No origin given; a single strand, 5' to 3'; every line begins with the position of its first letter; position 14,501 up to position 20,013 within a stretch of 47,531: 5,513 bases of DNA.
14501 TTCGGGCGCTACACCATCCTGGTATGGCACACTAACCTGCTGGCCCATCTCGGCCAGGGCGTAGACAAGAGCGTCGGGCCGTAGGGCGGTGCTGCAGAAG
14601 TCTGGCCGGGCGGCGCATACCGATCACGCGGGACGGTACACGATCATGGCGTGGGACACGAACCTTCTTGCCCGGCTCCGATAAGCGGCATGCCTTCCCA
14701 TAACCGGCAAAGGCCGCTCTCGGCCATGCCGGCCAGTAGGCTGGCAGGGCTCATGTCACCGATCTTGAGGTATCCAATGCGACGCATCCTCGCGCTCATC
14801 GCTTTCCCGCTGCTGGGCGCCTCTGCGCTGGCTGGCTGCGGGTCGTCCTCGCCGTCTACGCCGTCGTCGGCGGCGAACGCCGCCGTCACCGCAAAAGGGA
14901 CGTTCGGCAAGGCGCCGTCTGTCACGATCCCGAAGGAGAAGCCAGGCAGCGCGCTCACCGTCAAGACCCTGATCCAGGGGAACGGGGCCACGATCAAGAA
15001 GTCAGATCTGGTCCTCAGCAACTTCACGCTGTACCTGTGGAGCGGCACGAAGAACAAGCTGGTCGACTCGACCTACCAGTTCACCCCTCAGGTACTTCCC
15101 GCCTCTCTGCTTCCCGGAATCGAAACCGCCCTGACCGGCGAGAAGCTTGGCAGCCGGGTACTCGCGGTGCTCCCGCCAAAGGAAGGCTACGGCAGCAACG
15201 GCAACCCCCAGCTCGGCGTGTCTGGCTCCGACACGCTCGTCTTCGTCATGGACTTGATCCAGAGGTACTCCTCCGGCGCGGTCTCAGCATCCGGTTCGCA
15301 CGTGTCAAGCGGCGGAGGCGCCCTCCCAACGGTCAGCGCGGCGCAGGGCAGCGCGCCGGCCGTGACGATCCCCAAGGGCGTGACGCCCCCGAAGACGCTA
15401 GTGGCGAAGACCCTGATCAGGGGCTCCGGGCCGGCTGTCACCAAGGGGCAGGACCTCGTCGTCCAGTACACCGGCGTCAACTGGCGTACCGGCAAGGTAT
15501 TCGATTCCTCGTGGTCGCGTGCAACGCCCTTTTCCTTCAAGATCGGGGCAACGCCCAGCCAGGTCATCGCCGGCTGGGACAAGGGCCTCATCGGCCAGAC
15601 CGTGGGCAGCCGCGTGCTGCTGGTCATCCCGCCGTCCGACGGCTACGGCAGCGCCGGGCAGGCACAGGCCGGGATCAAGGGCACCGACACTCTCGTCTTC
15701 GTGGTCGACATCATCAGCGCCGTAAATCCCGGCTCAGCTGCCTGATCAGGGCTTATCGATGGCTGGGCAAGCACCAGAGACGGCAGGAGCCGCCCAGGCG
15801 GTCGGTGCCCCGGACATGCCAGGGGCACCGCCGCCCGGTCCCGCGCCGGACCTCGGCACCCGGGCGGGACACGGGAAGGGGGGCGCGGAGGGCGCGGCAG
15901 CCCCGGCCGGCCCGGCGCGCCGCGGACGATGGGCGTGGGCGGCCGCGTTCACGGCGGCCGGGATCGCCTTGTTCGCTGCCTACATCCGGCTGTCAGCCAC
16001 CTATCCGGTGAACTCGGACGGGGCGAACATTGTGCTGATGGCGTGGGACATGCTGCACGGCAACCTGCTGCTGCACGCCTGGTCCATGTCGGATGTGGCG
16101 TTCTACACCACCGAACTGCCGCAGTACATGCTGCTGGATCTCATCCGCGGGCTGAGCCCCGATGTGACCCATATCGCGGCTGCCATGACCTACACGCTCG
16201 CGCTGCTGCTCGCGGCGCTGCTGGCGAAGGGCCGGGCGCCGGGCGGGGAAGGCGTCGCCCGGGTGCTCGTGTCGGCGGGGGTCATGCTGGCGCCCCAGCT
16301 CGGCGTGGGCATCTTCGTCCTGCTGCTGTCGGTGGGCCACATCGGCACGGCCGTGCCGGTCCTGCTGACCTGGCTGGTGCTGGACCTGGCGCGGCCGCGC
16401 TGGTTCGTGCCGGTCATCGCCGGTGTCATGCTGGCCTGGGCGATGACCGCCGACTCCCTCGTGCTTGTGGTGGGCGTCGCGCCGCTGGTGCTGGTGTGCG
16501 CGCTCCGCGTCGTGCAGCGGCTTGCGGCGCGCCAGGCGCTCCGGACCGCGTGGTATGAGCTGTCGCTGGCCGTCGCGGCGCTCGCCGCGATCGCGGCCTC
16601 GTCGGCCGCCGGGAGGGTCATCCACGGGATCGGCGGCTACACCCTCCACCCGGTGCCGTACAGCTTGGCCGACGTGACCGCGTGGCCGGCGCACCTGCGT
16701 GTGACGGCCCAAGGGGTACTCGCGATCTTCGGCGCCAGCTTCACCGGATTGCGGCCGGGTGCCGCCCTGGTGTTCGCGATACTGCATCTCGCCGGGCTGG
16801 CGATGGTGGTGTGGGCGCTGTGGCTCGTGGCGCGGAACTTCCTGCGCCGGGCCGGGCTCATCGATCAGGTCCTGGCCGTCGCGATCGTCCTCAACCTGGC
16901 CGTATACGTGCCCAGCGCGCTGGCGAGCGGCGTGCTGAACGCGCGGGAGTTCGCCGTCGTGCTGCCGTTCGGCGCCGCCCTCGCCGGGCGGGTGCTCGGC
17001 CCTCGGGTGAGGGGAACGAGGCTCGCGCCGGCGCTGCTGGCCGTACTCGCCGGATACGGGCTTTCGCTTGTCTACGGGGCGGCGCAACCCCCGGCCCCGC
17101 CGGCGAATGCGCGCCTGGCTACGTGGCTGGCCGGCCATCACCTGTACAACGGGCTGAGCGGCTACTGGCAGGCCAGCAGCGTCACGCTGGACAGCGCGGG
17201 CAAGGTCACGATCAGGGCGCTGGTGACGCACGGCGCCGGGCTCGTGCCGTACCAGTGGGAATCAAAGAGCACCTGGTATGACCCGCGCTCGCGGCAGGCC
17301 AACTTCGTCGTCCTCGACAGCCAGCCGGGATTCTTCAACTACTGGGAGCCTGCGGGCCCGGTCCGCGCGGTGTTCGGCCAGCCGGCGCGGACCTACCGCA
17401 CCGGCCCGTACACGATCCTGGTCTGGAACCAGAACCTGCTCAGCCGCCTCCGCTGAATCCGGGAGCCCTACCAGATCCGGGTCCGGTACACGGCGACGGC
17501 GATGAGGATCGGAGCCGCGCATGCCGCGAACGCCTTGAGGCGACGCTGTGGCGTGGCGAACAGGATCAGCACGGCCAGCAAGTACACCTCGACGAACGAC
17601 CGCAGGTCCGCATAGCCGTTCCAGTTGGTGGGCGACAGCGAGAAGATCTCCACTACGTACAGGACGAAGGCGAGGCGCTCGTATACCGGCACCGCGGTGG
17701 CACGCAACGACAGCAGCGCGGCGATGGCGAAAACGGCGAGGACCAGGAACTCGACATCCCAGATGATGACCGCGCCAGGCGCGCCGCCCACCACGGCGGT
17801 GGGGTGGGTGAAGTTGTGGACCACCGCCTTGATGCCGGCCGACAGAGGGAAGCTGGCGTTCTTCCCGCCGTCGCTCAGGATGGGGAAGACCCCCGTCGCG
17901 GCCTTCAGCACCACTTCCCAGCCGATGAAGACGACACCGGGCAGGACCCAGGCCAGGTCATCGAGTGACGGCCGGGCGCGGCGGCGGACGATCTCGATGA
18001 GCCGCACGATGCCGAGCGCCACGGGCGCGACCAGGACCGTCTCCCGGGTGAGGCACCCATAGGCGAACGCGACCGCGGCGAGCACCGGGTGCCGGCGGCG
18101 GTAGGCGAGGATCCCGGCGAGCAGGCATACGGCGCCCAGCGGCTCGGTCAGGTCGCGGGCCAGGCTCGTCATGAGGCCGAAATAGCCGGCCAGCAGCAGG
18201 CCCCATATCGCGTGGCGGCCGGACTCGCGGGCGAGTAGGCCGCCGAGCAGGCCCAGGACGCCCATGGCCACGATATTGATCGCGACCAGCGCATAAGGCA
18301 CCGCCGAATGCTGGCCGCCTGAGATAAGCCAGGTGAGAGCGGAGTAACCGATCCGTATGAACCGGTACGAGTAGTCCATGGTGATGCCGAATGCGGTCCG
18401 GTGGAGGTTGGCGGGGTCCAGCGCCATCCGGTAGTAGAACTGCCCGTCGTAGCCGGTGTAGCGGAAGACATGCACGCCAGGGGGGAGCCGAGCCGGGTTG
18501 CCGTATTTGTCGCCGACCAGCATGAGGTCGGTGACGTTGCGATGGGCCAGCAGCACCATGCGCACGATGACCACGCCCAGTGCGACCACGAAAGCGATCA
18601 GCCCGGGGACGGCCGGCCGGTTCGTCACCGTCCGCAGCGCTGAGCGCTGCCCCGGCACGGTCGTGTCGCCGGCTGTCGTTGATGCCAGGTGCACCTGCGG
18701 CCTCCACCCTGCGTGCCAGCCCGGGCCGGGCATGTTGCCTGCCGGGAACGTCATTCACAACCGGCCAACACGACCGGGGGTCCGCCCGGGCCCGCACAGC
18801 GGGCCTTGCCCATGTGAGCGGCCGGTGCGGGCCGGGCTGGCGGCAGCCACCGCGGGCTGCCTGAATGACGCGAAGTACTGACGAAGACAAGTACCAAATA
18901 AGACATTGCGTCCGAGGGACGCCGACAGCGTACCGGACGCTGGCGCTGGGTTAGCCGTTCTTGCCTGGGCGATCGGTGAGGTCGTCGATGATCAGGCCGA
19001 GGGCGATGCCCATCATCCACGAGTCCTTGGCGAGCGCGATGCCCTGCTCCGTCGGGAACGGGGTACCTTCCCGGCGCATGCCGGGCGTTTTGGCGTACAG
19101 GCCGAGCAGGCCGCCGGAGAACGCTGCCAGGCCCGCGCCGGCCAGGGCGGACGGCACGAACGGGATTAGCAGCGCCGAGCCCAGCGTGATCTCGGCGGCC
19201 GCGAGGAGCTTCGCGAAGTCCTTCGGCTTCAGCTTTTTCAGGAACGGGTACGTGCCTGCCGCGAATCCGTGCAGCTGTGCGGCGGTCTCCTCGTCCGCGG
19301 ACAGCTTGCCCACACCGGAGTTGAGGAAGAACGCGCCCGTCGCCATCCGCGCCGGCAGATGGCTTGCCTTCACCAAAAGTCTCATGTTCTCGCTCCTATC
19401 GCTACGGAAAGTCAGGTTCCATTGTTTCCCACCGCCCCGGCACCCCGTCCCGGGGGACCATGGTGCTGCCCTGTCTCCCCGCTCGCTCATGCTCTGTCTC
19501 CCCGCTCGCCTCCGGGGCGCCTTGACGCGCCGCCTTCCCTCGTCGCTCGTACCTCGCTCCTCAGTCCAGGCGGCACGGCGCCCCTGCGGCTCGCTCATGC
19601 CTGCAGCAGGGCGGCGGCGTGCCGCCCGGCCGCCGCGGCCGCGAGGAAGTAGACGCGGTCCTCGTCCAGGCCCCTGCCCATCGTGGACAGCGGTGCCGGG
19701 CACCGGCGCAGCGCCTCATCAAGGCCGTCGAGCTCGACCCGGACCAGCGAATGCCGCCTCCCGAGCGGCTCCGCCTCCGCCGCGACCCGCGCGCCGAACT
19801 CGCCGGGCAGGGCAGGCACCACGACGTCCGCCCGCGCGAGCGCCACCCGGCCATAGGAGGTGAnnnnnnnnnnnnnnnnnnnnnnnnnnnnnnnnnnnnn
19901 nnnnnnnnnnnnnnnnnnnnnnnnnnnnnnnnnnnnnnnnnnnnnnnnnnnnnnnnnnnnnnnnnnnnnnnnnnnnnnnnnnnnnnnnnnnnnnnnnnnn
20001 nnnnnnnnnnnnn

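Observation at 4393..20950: A 16.5 kb glycosylation-type gene block splits the conserved pafA / pafBC-tatAC-helY synteny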

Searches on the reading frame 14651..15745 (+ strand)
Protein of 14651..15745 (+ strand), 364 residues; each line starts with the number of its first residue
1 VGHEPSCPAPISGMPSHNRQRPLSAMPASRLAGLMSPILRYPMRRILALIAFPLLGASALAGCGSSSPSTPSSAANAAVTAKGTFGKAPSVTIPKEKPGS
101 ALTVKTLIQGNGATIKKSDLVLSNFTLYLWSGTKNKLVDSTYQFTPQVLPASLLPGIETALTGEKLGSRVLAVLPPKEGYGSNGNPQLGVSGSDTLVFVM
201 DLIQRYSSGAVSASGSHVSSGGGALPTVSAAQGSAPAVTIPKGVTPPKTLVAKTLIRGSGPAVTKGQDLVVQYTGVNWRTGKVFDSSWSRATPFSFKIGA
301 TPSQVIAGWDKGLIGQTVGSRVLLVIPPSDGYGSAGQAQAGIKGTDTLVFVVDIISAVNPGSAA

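Call 4: search_protein_families(library=pfam, proteins=[window:14651-15745:+], max_evalue=0.1)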
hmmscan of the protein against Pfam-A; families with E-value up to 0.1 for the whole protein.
window:14651-15745:+ (364 aa): 1 family
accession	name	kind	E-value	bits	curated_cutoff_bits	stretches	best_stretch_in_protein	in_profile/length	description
PF00254.34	FKBP_C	-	2.2e-32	111.7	21.1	2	263-354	5-93/94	FKBP-type peptidyl-prolyl cis-trans isomerase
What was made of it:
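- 14777..15745 (+): Lipoprotein with two FKBP domains. An old resident of the pafA-pafB interval, not a cassette gene. PF00254 in two stretches, 2.2e-32 (call 4).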

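Call 5: search_protein_families(library=ncbifam, proteins=[window:14651-15745:+], max_evalue=0.1)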
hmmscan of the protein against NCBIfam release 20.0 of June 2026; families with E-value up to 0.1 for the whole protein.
window:14651-15745:+ (364 aa): 6 families
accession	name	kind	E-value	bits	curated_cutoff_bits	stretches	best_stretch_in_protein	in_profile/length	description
NF008150.0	PRK10902.1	equivalog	3.1e-21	76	215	2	249-356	147-247/271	FKBP-type peptidyl-prolyl cis-trans isomerase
NF053689.1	BamJ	equivalog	8.4e-19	68.5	100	2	247-352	77-182/184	BamJ family beta-barrel-assembly machinery protein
NF008602.0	PRK11570.1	subfamily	6.6e-15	55.6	198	2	252-355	106-203/206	FKBP-type peptidyl-prolyl cis-trans isomerase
TIGR03516.1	ppisom_GldI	equivalog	0.0025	17.2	157.6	0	97-185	68-156/177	gliding motility-associated peptidyl-prolyl isomerase GldI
NF058595.1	invert_tail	domain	0.0088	16.4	37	1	22-85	26-91/113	lipo-invert putative C-terminal anchoring domain-containing protein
NF047847.2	SS_mature_LptM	equivalog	0.019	15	27.7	1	43-64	1-21/31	LPS translocon maturation chaperone LptM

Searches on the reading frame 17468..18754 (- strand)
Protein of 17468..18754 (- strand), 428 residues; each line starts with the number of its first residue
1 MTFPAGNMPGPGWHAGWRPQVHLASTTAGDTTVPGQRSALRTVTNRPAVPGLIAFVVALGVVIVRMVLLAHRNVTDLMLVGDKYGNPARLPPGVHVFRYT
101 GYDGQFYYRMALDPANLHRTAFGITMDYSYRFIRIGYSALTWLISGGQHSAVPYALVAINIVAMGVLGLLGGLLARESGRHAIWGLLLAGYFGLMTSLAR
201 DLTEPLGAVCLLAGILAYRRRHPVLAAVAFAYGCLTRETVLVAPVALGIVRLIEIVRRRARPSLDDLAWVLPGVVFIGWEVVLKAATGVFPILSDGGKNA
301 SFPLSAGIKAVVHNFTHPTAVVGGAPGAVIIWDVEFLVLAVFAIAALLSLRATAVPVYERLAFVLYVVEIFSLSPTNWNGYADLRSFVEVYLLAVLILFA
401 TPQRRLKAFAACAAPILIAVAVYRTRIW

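Call 4: search_protein_families(library=pfam, proteins=[window:17468-18754:-], max_evalue=0.1)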
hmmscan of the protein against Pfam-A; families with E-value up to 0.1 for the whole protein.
window:17468-18754:- (428 aa): 0 families

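Call 5: search_protein_families(library=ncbifam, proteins=[window:17468-18754:-], max_evalue=0.1)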
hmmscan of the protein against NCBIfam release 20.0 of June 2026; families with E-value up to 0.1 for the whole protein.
window:17468-18754:- (428 aa): 1 family
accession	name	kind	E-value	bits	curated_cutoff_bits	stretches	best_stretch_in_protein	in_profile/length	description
NF046093.1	AZOBR_p60025_fam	subfamily_domain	7.6e-48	162.7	150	1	52-277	7-231/232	AZOBR_p60025 family cell surface glycopolymer formation protein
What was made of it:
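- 17468..18754 (-): Family C polytopic membrane protein (428 aa). NCBIfam NF046093, 'AZOBR_p60025 family cell surface glycopolymer formation protein', 7.6e-48, 162.7 bits against a cut-off of 150 (call 5).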

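Call 11: search_solved_structures(query=window:17468-18754:-, max_evalue=10)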
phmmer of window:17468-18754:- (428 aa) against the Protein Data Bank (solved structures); distinct sequences matched with E-value up to 10: 0.

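Call 38: search_protein_families(library=pfam, proteins=[window:17468-18754:-], max_evalue=10)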
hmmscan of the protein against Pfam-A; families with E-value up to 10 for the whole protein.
window:17468-18754:- (428 aa): 0 families

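Call 42: search_solved_structures(query=A3, max_evalue=10)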
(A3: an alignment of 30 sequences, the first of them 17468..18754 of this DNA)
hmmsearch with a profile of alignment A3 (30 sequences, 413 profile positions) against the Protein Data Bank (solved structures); distinct sequences matched with E-value up to 10: 3.
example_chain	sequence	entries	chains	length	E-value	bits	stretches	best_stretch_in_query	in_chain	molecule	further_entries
2o2a_A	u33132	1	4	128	0.99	11.5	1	10-62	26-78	Hypothetical protein gbs1413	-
4jmg_A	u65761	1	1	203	1.3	11.1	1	55-91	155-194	Clamp Ptpn11_pY580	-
2hfg_H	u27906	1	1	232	1.9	10.6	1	237-291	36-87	CB3s Fab heavy chain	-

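Call 43: search_protein_families(library=pfam, alignment_id=A3, max_evalue=1)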
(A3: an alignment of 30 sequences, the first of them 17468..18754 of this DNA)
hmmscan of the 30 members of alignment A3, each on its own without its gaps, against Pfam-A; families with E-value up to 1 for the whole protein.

A. member 1, window:17468-18754:- (428 aa): 0 families

B. families by the number of members that match (of 30 scanned): 7 families
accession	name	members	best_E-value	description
PF11677.13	DUF3273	3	0.098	Protein of unknown function (DUF3273)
PF09852.15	DUF2079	2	0.00071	Predicted membrane protein (DUF2079)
PF06781.17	CrgA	2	0.077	Cell division protein CrgA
PF13140.11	DUF3980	1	0.017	Domain of unknown function (DUF3980)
PF13209.11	DUF4017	1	0.25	Protein of unknown function (DUF4017)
PF19732.4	SpoIIE_N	1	0.26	Stage II sporulation protein E N-terminal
PF24838.2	8xMP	1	0.78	Octameric membrane protein family (8xMP)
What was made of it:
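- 17468..18754 (-): 2 of 30 members hit DUF2079 weakly (call 43).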

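Call 47: find_homologous_proteins(query=A3, max_evalue=0.001)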
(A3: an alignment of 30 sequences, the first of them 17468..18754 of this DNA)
Query A3 (30 sequences) (428 aa, profile of the alignment): 1815 proteins with E <= 0.001 among 8000 candidates; the best 120 are listed.
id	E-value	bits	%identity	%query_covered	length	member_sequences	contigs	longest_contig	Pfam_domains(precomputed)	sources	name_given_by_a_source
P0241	2.1e-204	697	45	95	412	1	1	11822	-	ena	-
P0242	5.4e-204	696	45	95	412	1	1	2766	-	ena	-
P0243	1.2e-203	695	45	95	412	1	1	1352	-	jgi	jgi:hypothetical protein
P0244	1.3e-203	695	45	95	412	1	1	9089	-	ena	-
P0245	1.4e-203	695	44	95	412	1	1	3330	-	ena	-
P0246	2.0e-202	691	44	93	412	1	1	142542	-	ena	-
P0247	3.2e-202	690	45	95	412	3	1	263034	-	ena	-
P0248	4.8e-202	689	45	95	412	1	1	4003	-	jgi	jgi:hypothetical protein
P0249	6.9e-202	689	44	95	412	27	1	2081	-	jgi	jgi:hypothetical protein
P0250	9.9e-202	688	44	92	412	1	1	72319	-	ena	-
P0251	1.1e-201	688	45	95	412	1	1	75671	-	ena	-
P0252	1.1e-201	688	52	95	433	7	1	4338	-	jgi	-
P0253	2.2e-201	687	45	95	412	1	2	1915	-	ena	-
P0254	2.7e-201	687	45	95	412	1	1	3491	-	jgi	jgi:hypothetical protein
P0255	3.2e-201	687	43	94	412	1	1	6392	-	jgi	jgi:hypothetical protein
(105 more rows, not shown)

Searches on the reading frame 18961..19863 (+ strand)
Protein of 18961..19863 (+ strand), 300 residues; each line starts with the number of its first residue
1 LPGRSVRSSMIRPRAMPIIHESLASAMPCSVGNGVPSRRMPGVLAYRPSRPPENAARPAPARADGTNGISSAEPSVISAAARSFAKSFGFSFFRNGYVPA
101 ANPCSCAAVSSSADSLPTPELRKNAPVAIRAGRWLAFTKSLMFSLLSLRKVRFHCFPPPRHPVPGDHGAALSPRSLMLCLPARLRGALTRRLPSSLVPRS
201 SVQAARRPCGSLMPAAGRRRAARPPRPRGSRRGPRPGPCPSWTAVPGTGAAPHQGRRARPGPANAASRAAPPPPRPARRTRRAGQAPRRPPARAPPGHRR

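Call 6: search_protein_families(library=pfam, proteins=[window:18961-19863:+], max_evalue=0.01)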
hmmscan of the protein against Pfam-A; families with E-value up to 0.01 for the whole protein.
window:18961-19863:+ (300 aa): 0 families
